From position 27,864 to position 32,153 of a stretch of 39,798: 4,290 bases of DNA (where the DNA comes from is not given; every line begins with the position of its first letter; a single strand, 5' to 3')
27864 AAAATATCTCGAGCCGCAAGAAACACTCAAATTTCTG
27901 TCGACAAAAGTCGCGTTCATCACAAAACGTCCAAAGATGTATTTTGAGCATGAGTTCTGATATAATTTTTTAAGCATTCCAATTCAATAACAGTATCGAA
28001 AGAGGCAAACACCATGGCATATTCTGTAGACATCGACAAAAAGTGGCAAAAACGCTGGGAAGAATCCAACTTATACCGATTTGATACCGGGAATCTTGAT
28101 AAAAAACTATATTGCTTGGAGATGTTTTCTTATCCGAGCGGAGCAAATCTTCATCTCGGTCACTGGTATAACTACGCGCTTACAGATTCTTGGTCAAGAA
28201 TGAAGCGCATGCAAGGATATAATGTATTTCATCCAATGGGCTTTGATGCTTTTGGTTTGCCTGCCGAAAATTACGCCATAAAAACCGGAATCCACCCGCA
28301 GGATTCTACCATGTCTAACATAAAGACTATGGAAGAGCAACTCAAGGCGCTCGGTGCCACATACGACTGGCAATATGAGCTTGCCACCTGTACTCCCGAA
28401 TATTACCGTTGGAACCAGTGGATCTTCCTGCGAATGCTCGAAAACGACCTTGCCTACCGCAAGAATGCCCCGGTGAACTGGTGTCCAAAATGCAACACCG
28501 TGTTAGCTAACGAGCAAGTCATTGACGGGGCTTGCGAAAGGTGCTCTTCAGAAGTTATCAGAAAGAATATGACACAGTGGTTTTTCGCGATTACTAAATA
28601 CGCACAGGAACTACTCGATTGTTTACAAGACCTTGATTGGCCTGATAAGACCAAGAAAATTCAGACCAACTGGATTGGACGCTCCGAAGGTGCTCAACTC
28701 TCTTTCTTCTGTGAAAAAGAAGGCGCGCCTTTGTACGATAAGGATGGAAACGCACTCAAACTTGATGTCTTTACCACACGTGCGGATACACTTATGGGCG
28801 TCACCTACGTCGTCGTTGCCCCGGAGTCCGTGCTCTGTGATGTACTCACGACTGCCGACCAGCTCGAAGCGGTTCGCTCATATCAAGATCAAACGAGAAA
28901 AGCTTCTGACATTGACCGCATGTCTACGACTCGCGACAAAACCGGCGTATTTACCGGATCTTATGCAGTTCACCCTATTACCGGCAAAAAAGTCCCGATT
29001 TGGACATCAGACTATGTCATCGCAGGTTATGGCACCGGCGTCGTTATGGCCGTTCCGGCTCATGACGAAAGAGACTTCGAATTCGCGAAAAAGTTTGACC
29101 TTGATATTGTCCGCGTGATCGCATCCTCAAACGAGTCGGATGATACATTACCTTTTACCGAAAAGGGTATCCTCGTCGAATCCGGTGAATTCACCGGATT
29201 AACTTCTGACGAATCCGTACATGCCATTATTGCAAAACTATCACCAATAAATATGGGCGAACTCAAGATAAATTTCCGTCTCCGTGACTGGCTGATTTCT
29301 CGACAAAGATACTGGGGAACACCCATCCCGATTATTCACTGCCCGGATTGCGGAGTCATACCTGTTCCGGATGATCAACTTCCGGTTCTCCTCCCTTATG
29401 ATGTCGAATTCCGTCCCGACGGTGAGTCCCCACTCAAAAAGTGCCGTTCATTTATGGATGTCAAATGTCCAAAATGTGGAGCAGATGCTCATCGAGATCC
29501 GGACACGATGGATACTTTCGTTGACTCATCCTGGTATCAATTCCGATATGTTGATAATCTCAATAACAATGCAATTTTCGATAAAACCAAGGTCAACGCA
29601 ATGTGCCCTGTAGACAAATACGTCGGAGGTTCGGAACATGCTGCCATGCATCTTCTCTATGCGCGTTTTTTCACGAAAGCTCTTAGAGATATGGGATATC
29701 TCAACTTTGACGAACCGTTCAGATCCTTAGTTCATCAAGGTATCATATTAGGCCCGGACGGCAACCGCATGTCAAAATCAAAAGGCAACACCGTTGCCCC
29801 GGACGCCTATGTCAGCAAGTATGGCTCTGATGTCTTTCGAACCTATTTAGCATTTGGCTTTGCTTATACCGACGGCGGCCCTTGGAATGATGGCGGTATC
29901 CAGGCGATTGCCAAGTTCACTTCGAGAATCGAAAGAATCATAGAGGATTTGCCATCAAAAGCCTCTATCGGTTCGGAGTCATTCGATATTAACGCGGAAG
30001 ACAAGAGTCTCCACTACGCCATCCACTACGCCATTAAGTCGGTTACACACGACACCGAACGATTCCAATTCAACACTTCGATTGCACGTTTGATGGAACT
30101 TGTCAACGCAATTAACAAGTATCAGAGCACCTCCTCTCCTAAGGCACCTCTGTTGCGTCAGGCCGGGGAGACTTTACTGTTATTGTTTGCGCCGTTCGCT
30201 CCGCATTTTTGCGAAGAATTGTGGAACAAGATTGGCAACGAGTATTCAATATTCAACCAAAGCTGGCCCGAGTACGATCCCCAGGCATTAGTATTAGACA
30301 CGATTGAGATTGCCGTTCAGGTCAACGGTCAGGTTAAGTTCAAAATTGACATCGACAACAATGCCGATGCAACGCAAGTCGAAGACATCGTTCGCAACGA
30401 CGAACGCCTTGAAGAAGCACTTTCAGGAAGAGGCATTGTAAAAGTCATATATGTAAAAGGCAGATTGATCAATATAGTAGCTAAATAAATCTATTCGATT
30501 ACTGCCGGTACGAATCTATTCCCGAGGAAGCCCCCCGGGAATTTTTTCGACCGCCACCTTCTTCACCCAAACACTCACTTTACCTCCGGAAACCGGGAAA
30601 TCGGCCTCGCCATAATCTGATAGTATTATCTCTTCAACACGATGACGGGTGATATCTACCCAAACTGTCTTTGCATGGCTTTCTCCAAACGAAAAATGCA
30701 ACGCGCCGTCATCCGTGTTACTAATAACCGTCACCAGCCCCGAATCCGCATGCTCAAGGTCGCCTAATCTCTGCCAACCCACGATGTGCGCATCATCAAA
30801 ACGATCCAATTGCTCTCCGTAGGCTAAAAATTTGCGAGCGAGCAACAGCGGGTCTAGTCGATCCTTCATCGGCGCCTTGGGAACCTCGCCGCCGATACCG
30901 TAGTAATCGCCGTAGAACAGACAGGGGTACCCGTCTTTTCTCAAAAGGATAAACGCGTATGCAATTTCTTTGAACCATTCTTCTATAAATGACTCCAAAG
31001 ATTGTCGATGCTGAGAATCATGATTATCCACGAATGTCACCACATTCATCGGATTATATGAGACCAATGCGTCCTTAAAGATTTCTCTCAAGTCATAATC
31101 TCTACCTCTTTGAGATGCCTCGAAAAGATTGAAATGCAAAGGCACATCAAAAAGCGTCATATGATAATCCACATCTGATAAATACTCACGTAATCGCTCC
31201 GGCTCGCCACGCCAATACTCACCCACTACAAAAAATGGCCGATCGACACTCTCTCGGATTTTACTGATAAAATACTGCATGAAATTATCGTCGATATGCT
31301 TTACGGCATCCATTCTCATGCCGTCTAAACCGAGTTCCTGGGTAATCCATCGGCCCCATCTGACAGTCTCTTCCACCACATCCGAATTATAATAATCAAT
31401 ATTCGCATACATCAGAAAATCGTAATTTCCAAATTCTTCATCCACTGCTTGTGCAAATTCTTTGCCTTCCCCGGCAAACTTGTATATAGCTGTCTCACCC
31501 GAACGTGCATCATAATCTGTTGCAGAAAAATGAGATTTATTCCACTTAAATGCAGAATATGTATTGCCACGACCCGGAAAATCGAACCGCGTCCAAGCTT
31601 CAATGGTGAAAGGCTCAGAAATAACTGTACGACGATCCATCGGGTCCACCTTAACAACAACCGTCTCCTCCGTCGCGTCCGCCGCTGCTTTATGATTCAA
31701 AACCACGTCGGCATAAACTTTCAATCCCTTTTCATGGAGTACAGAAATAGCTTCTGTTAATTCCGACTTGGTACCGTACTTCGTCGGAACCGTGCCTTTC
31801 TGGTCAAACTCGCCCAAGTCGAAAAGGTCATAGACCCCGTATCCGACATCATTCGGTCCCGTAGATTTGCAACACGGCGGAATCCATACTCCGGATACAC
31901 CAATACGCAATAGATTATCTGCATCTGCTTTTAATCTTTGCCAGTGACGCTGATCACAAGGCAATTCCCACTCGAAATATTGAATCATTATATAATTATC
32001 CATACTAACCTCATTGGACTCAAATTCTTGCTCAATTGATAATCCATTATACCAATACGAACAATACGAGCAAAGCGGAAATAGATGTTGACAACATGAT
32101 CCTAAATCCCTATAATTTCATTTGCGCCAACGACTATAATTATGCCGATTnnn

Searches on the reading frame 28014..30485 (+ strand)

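Call 39: search_protein_families(library=pfam, proteins=[window:28014-30485:+], max_evalue=0.0001)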
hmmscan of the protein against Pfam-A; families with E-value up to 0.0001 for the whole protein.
window:28014-30485:+ (824 aa): 4 families
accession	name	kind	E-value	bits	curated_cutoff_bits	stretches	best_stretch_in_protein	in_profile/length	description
PF13603.12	tRNA-synt_1_2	-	7.1e-61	205.4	25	1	219-409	2-184/185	Leucyl-tRNA synthetase, editing domain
PF00133.28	tRNA-synt_1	-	2.2e-50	172.1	22.7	2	10-221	1-225/414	tRNA synthetases class I (I, L, M and V)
PF09334.17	tRNA-synt_1g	-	4.1e-28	98.7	20.1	1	40-180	9-145/391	tRNA synthetases class I (M)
PF08264.19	Anticodon_1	-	8.6e-26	91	25.1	1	663-786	1-144/148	Anticodon-binding domain of tRNA ligase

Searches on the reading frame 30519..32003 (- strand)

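Call 39: search_protein_families(library=pfam, proteins=[window:30519-32003:-], max_evalue=0.0001)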
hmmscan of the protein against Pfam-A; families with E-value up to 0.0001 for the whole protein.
window:30519-32003:- (495 aa): 2 families
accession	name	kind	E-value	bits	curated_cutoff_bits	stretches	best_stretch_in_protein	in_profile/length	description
PF00128.31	Alpha-amylase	-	5.3e-22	79.1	22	1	31-372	28-358/446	Alpha amylase, catalytic domain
PF02324.22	Glyco_hydro_70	-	3e-10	39.3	24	0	54-118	646-705/831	Glycosyl hydrolase family 70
